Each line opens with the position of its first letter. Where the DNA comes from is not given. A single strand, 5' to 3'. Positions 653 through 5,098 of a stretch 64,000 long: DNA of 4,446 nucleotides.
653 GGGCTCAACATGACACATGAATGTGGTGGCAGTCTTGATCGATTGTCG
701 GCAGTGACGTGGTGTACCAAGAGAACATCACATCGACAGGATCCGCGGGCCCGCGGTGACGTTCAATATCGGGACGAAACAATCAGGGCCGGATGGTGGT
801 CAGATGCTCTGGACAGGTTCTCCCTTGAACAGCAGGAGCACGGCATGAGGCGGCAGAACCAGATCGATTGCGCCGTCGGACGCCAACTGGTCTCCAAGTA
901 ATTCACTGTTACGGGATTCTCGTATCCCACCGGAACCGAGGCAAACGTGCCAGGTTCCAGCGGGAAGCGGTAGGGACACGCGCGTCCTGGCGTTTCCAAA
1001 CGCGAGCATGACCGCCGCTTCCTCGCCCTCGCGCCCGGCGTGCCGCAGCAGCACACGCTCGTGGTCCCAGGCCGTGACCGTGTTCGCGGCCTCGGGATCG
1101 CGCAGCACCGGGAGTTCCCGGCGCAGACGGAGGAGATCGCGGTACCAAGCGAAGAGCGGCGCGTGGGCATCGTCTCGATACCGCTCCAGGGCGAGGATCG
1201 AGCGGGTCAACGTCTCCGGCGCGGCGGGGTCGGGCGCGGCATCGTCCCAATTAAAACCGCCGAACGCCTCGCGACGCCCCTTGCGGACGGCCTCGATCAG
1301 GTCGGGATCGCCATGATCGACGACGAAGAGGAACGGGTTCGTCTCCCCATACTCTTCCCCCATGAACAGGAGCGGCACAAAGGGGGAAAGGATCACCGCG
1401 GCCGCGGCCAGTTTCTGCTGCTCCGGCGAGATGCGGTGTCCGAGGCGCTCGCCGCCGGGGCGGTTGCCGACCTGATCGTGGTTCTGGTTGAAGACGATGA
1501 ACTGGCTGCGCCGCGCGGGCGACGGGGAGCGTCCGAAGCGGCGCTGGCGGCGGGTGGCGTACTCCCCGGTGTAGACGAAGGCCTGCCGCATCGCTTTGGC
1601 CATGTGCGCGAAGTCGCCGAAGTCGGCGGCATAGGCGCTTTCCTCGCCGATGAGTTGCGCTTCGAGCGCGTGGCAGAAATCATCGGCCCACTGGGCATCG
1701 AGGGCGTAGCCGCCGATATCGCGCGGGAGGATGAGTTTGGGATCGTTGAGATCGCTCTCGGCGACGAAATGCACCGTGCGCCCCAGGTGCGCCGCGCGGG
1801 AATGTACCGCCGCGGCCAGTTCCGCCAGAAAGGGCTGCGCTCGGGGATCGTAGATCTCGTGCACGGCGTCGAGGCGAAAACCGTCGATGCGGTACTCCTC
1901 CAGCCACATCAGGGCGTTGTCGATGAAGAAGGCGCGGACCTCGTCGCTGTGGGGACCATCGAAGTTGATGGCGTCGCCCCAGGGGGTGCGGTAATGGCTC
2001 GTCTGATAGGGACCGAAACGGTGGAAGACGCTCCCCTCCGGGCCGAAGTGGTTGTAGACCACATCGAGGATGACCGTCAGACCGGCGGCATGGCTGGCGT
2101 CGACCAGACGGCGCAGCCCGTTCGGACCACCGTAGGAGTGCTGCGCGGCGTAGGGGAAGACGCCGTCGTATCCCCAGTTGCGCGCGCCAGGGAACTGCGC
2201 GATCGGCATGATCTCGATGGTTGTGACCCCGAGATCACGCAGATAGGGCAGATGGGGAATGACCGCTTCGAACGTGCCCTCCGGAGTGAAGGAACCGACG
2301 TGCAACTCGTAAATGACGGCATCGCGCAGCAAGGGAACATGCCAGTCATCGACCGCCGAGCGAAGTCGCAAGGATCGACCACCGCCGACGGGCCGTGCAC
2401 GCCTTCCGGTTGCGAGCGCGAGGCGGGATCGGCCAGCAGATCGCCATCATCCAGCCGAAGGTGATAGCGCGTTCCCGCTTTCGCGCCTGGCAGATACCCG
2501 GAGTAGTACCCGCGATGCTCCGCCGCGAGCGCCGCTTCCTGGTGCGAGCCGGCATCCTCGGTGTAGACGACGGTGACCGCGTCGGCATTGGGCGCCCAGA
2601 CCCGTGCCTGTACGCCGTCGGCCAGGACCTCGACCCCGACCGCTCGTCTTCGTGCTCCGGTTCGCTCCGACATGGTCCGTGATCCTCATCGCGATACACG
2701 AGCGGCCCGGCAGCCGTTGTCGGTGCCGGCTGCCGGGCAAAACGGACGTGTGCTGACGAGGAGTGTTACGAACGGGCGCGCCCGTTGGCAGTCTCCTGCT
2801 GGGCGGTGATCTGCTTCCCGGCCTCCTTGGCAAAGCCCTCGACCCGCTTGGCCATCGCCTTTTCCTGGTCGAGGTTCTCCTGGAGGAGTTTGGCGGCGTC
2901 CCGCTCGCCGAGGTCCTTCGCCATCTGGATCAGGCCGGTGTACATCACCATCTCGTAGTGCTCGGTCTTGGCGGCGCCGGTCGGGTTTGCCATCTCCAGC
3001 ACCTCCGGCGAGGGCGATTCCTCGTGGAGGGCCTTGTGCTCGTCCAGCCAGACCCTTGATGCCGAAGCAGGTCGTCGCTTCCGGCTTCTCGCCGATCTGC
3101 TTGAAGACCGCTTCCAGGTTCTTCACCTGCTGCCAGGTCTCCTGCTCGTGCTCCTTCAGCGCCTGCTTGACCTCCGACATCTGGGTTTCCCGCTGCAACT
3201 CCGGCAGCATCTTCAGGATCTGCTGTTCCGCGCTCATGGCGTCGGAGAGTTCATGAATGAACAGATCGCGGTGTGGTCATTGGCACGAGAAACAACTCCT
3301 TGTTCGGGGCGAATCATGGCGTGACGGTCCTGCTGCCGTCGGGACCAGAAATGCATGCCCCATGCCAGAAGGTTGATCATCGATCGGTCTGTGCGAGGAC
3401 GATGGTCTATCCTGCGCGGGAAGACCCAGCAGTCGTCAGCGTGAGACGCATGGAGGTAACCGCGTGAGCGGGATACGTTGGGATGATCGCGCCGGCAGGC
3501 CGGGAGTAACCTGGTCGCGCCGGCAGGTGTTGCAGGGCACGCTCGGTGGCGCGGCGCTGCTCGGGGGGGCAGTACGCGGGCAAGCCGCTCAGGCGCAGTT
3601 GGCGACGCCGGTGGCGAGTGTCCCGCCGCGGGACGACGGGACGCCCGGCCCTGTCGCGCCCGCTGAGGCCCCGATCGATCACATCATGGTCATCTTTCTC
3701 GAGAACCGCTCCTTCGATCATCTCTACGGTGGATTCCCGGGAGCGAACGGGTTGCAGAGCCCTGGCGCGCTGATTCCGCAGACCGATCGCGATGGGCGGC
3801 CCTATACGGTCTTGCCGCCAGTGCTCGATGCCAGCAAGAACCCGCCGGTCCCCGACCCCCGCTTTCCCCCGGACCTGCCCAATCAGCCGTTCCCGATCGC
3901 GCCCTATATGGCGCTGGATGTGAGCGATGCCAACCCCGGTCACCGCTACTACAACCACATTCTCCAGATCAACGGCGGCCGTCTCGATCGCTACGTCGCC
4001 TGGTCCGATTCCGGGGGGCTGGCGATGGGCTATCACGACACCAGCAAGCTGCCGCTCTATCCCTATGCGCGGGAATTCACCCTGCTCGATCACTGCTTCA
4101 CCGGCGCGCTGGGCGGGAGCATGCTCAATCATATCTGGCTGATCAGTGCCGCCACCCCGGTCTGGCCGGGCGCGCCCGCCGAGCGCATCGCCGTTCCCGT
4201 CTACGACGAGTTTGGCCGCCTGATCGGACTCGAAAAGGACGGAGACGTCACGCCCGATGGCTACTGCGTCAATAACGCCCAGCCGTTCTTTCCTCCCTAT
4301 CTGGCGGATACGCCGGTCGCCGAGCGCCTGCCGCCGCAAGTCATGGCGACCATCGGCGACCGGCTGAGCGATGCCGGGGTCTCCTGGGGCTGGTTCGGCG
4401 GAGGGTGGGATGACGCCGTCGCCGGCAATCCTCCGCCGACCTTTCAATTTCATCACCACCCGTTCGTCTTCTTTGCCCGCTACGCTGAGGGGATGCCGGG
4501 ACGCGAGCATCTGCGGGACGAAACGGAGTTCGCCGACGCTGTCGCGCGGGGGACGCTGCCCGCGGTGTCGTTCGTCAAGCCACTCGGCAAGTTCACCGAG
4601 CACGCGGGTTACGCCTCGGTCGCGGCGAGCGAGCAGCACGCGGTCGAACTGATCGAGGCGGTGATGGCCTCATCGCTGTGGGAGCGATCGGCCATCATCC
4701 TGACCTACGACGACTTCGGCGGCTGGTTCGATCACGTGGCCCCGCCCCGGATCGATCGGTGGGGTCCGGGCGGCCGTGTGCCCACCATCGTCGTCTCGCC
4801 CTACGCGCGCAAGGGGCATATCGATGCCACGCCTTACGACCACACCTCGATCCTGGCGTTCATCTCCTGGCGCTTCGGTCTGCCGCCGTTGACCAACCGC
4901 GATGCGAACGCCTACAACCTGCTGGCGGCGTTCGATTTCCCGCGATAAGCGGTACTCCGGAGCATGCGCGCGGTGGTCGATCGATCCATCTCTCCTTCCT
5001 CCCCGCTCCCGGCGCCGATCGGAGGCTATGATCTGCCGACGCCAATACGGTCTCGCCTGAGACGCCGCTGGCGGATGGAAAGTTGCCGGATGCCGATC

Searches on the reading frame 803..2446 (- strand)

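Call 36: search_protein_families(library=pfam, max_evalue=0.01, proteins=[window:803-2446:-])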
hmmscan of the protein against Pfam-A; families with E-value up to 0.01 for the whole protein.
window:803-2446:- (548 aa): 2 families
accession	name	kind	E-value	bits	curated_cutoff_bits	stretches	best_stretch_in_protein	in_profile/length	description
PF00128.31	Alpha-amylase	-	5e-24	85.8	22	2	57-153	16-111/446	Alpha amylase, catalytic domain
PF11941.14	DUF3459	-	9.4e-09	36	22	1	434-537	1-88/90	Domain of unknown function (DUF3459)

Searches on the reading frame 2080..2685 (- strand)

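Call 36: search_protein_families(library=pfam, max_evalue=0.01, proteins=[window:2080-2685:-])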
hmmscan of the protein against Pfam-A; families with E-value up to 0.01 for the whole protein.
window:2080-2685:- (202 aa): 2 families
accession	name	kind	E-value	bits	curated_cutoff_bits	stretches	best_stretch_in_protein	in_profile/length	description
PF02922.24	CBM_48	-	1.4e-08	35.4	22.4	1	17-86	3-80/83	Carbohydrate-binding module 48 (Isoamylase N-terminal domain)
PF22019.2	GlgB_N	-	0.002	18.6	27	1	21-80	25-82/94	alpha-1,4-glucan branching enzyme GlgB, N-terminal domain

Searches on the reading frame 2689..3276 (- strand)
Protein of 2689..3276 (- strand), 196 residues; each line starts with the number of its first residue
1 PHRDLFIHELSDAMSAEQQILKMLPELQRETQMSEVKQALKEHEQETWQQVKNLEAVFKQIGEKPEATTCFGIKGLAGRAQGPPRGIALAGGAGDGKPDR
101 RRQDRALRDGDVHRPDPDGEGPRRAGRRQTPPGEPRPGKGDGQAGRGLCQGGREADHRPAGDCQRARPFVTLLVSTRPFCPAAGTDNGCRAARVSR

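Call 36: search_protein_families(library=pfam, max_evalue=0.01, proteins=[window:2689-3276:-])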
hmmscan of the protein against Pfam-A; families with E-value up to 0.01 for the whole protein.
window:2689-3276:- (196 aa): 1 family
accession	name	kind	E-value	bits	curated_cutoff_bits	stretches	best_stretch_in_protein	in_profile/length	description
PF05974.18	DUF892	-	1.4e-21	77.6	23.7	1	3-81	3-81/159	Domain of unknown function (DUF892)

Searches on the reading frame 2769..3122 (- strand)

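Call 36: search_protein_families(library=pfam, max_evalue=0.01, proteins=[window:2769-3122:-])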
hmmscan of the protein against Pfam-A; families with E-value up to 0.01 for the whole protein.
window:2769-3122:- (118 aa): 1 family
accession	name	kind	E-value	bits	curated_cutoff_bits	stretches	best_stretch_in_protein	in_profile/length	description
PF05974.18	DUF892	-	1.3e-15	58.3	23.7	1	20-103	71-155/159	Domain of unknown function (DUF892)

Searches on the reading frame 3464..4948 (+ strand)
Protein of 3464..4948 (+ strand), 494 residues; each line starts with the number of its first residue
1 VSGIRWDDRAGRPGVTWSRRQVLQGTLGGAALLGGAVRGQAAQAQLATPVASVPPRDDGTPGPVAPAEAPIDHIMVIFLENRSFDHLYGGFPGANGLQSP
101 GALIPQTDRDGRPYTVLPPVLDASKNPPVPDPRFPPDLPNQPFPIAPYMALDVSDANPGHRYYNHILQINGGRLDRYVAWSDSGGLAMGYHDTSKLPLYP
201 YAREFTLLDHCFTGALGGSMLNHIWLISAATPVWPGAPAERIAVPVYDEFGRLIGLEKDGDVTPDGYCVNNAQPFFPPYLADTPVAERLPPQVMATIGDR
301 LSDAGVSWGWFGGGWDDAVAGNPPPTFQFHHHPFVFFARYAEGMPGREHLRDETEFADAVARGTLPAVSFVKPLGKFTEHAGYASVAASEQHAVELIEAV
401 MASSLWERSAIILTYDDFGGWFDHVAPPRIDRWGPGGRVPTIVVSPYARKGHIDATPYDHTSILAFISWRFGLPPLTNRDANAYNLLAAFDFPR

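Call 55: find_encoding_contigs(protein=window:3464-4948:+, flank=6000, max_places=6)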
Protein window:3464-4948:+ (494 aa): no gene with exactly this product is on record in the collection.
